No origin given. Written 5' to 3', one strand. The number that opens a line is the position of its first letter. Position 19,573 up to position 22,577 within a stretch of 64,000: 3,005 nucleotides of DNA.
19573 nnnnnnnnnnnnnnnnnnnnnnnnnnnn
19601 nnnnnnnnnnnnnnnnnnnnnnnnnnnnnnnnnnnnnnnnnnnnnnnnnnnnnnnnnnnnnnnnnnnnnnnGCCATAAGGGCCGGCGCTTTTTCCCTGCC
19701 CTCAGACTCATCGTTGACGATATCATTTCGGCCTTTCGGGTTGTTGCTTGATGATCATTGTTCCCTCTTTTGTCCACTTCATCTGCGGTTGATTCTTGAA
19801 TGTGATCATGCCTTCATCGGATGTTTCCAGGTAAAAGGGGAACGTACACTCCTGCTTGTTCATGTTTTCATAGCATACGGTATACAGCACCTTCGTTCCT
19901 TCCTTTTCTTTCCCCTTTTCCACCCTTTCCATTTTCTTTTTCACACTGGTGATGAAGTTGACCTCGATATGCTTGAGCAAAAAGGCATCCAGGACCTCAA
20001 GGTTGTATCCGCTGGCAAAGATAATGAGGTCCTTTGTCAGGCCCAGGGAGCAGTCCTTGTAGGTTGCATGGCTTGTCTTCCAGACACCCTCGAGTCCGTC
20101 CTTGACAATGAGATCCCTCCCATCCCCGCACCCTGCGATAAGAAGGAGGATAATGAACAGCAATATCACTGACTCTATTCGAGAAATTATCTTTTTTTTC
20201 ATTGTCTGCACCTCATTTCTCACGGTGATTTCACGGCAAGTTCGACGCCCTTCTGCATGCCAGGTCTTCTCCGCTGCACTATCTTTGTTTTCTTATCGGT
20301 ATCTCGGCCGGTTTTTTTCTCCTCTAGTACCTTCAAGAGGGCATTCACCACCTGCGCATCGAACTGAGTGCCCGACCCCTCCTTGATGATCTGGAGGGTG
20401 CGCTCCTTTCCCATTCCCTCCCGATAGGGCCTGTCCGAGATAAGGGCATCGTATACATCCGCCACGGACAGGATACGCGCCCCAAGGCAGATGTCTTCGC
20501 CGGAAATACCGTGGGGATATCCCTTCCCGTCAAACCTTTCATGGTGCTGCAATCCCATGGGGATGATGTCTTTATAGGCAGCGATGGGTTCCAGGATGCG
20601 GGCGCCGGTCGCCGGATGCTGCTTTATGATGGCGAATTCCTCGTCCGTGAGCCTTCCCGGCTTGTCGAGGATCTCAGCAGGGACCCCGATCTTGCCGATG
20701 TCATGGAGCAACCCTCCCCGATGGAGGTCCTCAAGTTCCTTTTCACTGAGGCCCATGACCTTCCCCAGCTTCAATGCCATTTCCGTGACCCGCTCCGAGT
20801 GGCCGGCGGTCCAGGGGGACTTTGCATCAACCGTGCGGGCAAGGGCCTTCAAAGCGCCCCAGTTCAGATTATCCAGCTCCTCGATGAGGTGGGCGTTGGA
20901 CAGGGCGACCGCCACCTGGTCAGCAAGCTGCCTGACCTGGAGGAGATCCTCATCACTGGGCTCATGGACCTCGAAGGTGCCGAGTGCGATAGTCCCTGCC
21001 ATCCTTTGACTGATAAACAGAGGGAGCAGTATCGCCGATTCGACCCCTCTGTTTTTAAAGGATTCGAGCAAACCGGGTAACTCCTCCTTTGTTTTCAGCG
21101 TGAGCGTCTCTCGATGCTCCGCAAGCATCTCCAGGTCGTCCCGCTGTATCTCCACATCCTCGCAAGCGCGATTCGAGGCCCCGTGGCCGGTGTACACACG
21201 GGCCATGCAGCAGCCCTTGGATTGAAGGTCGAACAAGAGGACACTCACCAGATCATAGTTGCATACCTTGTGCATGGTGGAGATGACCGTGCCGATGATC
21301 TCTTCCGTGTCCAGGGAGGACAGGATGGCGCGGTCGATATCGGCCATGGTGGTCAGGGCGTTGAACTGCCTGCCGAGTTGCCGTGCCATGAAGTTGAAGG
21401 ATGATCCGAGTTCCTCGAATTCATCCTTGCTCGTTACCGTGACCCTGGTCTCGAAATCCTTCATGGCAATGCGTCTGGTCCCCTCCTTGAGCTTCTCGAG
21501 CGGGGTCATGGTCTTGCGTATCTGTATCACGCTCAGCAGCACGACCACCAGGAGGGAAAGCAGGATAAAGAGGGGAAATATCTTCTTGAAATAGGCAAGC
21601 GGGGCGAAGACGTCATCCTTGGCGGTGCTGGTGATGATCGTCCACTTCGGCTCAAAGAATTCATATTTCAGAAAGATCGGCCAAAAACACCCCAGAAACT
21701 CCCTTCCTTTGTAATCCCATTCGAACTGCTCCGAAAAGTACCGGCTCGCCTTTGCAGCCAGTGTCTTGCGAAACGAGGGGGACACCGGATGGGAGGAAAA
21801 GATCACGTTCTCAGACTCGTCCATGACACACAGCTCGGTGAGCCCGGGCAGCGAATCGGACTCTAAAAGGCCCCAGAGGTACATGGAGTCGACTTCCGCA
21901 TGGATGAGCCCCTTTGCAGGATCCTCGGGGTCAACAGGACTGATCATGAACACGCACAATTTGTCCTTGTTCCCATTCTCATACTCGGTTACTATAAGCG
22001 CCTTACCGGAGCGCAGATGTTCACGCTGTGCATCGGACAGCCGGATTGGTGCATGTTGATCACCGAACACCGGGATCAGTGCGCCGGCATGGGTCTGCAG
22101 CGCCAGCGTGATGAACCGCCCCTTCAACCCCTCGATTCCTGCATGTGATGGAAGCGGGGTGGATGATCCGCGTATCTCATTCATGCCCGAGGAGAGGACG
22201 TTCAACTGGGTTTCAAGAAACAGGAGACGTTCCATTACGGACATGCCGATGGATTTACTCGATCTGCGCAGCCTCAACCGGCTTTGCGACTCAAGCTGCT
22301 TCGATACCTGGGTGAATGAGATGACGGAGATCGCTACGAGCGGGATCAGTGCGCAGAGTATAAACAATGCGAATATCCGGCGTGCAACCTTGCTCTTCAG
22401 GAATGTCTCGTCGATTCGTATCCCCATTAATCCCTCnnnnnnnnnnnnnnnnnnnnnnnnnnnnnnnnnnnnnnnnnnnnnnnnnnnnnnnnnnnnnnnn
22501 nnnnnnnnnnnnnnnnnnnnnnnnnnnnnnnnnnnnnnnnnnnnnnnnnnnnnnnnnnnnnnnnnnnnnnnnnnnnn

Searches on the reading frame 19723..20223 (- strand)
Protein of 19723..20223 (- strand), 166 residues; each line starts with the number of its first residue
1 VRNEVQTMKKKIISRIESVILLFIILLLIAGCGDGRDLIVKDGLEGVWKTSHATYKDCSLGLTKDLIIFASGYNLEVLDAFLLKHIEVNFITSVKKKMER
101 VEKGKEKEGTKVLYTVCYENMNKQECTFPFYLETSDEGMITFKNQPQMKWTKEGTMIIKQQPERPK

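Call 3: search_protein_families(library=pfam, proteins=[window:19723-20223:-], max_evalue=0.01)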
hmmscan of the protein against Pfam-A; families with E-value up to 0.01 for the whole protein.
window:19723-20223:- (166 aa): 0 families

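Call 39: search_protein_families(library=ncbifam, proteins=[window:19723-20223:-], max_evalue=0.01)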
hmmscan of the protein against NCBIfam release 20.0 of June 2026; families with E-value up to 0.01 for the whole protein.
window:19723-20223:- (166 aa): 0 families

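Call 41: search_protein_families(library=pfam, proteins=[window:19723-20223:-], max_evalue=10)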
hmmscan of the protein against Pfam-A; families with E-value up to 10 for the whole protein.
window:19723-20223:- (166 aa): 1 family
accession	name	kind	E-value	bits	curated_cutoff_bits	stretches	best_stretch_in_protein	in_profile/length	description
PF13627.12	LptM_cons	-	2.4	8.6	27.3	1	20-33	2-15/23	LPS-assembly lipoprotein LptM, conserved region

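Call 70: search_solved_structures(query=A8, max_evalue=1)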
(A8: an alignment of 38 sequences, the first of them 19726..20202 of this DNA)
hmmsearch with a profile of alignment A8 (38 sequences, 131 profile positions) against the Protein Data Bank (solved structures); distinct sequences matched with E-value up to 1: 1.
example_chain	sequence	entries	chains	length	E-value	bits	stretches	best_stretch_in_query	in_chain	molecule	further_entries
6if4_B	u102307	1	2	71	0.13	15.5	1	61-98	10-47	Histone acetyltransferase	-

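Call 71: search_protein_families(library=pfam, alignment_id=A8, max_evalue=0.01)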
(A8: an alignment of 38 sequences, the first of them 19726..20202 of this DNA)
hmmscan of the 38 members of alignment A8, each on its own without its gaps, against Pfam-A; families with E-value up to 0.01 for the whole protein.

A. member 1, window:19726-20202:- (159 aa): 0 families

B. families by the number of members that match (of 38 scanned): 0 families

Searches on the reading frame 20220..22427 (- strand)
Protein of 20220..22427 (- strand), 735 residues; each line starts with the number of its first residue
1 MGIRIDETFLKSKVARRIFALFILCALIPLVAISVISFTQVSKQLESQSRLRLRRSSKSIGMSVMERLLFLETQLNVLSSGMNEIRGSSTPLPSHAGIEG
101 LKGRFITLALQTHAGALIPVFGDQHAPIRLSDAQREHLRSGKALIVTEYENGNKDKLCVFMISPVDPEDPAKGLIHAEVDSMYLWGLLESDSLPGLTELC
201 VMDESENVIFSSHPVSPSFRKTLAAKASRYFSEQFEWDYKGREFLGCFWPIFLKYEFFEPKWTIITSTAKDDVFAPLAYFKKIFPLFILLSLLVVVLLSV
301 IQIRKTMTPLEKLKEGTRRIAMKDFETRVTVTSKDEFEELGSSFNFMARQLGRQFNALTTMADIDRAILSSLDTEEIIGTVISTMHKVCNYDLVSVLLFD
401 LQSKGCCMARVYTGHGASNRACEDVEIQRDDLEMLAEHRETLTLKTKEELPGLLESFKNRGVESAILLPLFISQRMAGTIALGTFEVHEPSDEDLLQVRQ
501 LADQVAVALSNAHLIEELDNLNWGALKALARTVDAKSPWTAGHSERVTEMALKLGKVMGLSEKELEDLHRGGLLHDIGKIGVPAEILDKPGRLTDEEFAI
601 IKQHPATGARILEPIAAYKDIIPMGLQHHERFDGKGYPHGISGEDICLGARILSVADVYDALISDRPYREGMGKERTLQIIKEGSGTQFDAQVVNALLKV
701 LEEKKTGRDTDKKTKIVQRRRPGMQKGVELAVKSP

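Call 3: search_protein_families(library=pfam, proteins=[window:20220-22427:-], max_evalue=0.01)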
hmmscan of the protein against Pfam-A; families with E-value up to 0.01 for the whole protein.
window:20220-22427:- (735 aa): 7 families
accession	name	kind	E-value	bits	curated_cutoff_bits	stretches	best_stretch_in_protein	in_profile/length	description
PF13487.12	HD_5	-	5.2e-43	147.2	27.2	1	528-693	2-170/170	HD domain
PF01966.28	HD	-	1.8e-18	67.3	22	1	541-661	2-115/116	HD domain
PF00672.30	HAMP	-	4.2e-12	46.6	25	1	303-351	3-51/53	HAMP domain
PF01590.32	GAF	-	2.8e-08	34.8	22.4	1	373-509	1-133/133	GAF domain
PF13185.12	GAF_2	-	2.8e-06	28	28.6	1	372-509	2-135/136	GAF domain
PF13492.12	GAF_3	-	0.002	19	27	1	375-511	3-129/129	GAF domain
PF08668.18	HDOD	-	0.0051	16.7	22.9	1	533-582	90-135/196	HDOD domain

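Call 39: search_protein_families(library=ncbifam, proteins=[window:20220-22427:-], max_evalue=0.01)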
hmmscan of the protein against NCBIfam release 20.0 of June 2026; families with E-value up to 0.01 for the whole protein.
window:20220-22427:- (735 aa): 24 families
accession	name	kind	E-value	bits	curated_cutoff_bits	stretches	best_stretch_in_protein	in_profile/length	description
NF053512.1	nitric_RR_NosR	exception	3.2e-41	141.7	400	1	524-724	176-378/422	response regulator c-di-GMP phosphodiesterase, NosR family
NF012163.2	BaeS_SmeS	equivalog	1.9e-10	40.3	500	1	283-364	165-247/457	sensor histidine kinase efflux regulator BaeS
NF007837.0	PRK10549.1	equivalog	2.7e-10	39.6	603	1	287-366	169-249/466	envelope stress sensor histidine kinase BaeS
NF033092.0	HK_WalK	equivalog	9.2e-10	37.7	725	1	266-353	161-248/594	cell wall metabolism sensor histidine kinase WalK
NF040691.1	MtrAB_MtrB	equivalog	6.6e-09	35.3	450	1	289-370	192-276/507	MtrAB system histidine kinase MtrB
NF011958.0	PRK15429.1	equivalog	2.9e-08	32.8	830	1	348-521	177-356/692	formate hydrogenlyase transcriptional activator FlhA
TIGR01386.1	cztS_silS_copS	subfamily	3.4e-08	32.9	292.55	1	263-359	145-242/457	heavy metal sensor histidine kinase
NF038263.1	prot_phos_SiaA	equivalog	1.5e-07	30.3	700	1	282-356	307-384/658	biofilm regulation protein phosphatase SiaA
NF008184.0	PRK10935.1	equivalog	3.5e-07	29.2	553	1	288-359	157-230/565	nitrate/nitrite two-component system sensor histidine kinase NarQ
NF041210.1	his_kin_PieS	equivalog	5.3e-07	29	850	1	287-353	172-238/474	two component system sensor histidine kinase PieS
TIGR00277.1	HDIG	domain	1.2e-06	28.3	27.6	1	538-629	3-82/84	HDIG domain-containing metalloprotein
NF045911.1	TCSHisKinNblS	equivalog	1.9e-06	26.5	1000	1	288-353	186-252/621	two-component system sensor histidine kinase NblS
NF047786.1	his_kin_MadS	equivalog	7.6e-06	25.3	500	1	355-532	26-197/434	MadS family sensor histidine kinase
NF053592.1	HK_near_YfiR_like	equivalog_domain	1e-05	25.2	194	1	280-352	149-222/223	sensor histidine kinase, YfiR-like protein-associated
NF007896.0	PRK10600.1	equivalog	3.9e-05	22.5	578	1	287-359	159-231/598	nitrate/nitrite two-component system sensor histidine kinase NarX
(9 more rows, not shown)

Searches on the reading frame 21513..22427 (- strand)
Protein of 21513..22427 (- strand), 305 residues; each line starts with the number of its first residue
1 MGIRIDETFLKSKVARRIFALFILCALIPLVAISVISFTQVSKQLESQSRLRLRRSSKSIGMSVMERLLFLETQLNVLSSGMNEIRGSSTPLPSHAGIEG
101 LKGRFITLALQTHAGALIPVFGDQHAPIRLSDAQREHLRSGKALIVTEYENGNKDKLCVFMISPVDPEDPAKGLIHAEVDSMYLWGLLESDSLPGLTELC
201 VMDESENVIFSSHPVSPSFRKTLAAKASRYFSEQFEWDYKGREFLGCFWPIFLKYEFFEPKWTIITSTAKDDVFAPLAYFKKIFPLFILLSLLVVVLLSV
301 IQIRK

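Call 33: find_homologous_proteins(query=window:21513-22427:-)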
Query window:21513-22427:- (305 aa): 3 proteins with E <= 0.001 among 2567 candidates.
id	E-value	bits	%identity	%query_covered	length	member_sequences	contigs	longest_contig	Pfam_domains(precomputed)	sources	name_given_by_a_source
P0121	1.3e-45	174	39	84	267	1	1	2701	-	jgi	jgi:hypothetical protein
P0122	3.5e-41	159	35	88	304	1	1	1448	-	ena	-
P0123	1.5e-40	157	53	46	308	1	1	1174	PF00672.31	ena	-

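Call 41: search_protein_families(library=pfam, proteins=[window:21513-22427:-], max_evalue=10)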
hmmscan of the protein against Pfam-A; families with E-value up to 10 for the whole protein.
window:21513-22427:- (305 aa): 3 families
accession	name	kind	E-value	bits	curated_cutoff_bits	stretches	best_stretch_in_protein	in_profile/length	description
PF13101.12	DUF3945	-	0.12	12.5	21.9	1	128-152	24-48/50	Protein of unknown function (DUF3945)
PF10858.15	DUF2659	-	0.27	11.4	27.7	1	277-298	18-39/216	Protein of unknown function (DUF2659)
PF01529.25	DHHC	-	2.9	8.4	28.7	1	17-58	49-90/133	DHHC palmitoyltransferase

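Call 44: find_homologous_proteins(query=A4, max_evalue=1e-10)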
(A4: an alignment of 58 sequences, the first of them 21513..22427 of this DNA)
Query A4 (58 sequences) (305 aa, profile of the alignment): 1 proteins with E <= 1e-10 among 8000 candidates.
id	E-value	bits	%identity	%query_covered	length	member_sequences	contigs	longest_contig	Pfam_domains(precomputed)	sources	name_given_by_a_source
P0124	4.9e-50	188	57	48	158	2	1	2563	-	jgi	-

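Call 53: predict_structure(alignment_id=A5)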
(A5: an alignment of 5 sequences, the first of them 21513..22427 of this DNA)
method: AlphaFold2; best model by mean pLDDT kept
length: 305 residues; sequences in the alignment: 5
mean_pLDDT: 64.8   pTM: 0.58
mean pLDDT of the five models: 64.8, 64.6, 59.4, 49.0, 46.1
residues with pLDDT >= 90: 0; 70-90: 143; 50-70: 111; < 50: 51
segments of 3 or more residues with pLDDT < 50: 1-5, 86-94, 152-156, 190-192, 213-232, 253-258
pLDDT, mean of each block of 10 residues (from residue 1): 48 70 74 75 79 76 78 78 50 56 80 74 64 63 57 53 74 77 65 55 58 41 37 60 68 48 70 73 75 74 55
secondary structure, 60 per line:
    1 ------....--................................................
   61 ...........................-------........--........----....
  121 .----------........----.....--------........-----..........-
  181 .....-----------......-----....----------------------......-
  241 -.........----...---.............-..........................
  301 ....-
elements in order: H7-10 H13-87 H95-101 E105-112 E117-121 H132-139 E144-148 E157-164 E173-179 H181-185 E197-202 E208-211 E234-239 E242-250 E261-269 H270-273 H275-304

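Call 55: fold_search(model_id=the predicted structure, library=pdb)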
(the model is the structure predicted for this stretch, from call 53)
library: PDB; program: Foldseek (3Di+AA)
matches with E <= 10: 599; with E <= 0.001: 101
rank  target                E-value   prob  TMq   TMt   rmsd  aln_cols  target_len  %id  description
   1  9a65_B                1.2e-08  1.00  0.56  0.29   7.2       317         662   10  Integrative model of YVAQ-MCPB by crosslinking MS and deep learning (released 2024-09-18)
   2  6w3r_B                9.9e-08  1.00  0.45  0.53   7.0       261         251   13  Crystal structure of ligand-binding domain of Campylobacter jejuni chemoreceptor Tlp3 in complex with 3-methylisoleuci (released 2020-05-20)
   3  6ior_A                1.2e-07  1.00  0.47  0.57   6.6       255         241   18  The ligand binding domain of Mlp24 with asparagine (released 2019-03-20)
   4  6w3x_A                1.4e-07  1.00  0.43  0.51   7.7       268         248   12  Crystal structure of ligand-binding domain of Campylobacter jejuni chemoreceptor Tlp3 in complex with L-valine (released 2020-05-20)
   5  6w3o_A                1.6e-07  1.00  0.44  0.52   7.3       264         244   12  Crystal structure of ligand-binding domain of Campylobacter jejuni chemoreceptor Tlp3 in complex with 4-methylisoleuci (released 2020-05-20)
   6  6w3r_A                1.7e-07  1.00  0.43  0.51   7.7       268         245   12  Crystal structure of ligand-binding domain of Campylobacter jejuni chemoreceptor Tlp3 in complex with 3-methylisoleuci (released 2020-05-20)
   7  5t65_B                2.2e-07  1.00  0.57  0.70   5.0       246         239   16  LIGAND BINDING DOMAIN OF PSEUDOMONAS AERUGINOSA PAO1 AMINO ACID CHEMORECEPTOR PCTA IN COMPLEX WITH L-ILE (released 2017-09-13)
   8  4xmr_B                2.4e-07  1.00  0.48  0.56   6.4       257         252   13  Crystal structure of the sensory domain of the Campylobacter jejuni chemoreceptor Tlp3 (CcmL) with isoleucine bound. (released 2015-11-04)
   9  4xmq_A                2.4e-07  1.00  0.44  0.52   7.2       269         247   12  Crystal structure of the sensory domain of the Campylobacter jejuni chemoreceptor Tlp3 (CcmL) (released 2015-11-04)
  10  6iou_A                2.6e-07  1.00  0.49  0.61   6.1       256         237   15  The ligand binding domain of Mlp24 with serine (released 2019-03-06)
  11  6w3s_A                2.9e-07  1.00  0.45  0.53   7.6       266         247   12  Crystal structure of ligand-binding domain of Campylobacter jejuni chemoreceptor Tlp3 in complex with L-leucine (released 2020-05-20)
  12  6py3_A                3.2e-07  1.00  0.53  0.66   5.4       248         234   14  Crystal structure of ligand-binding domain of Pseudomonas fluorescens chemoreceptor CtaA in complex with L-isoleucine (released 2020-03-18)
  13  5wbf_C                3.6e-07  1.00  0.48  0.54   5.9       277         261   13  Double CACHE (dCACHE) sensing domain of TlpC chemoreceptor from Helicobacter pylori (released 2017-11-08)
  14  6py3_B                3.8e-07  1.00  0.52  0.64   5.5       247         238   14  Crystal structure of ligand-binding domain of Pseudomonas fluorescens chemoreceptor CtaA in complex with L-isoleucine (released 2020-03-18)
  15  6ios                  4.3e-07  1.00  0.51  0.64   5.6       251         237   16  The ligand binding domain of Mlp24 with proline (released 2019-03-06)
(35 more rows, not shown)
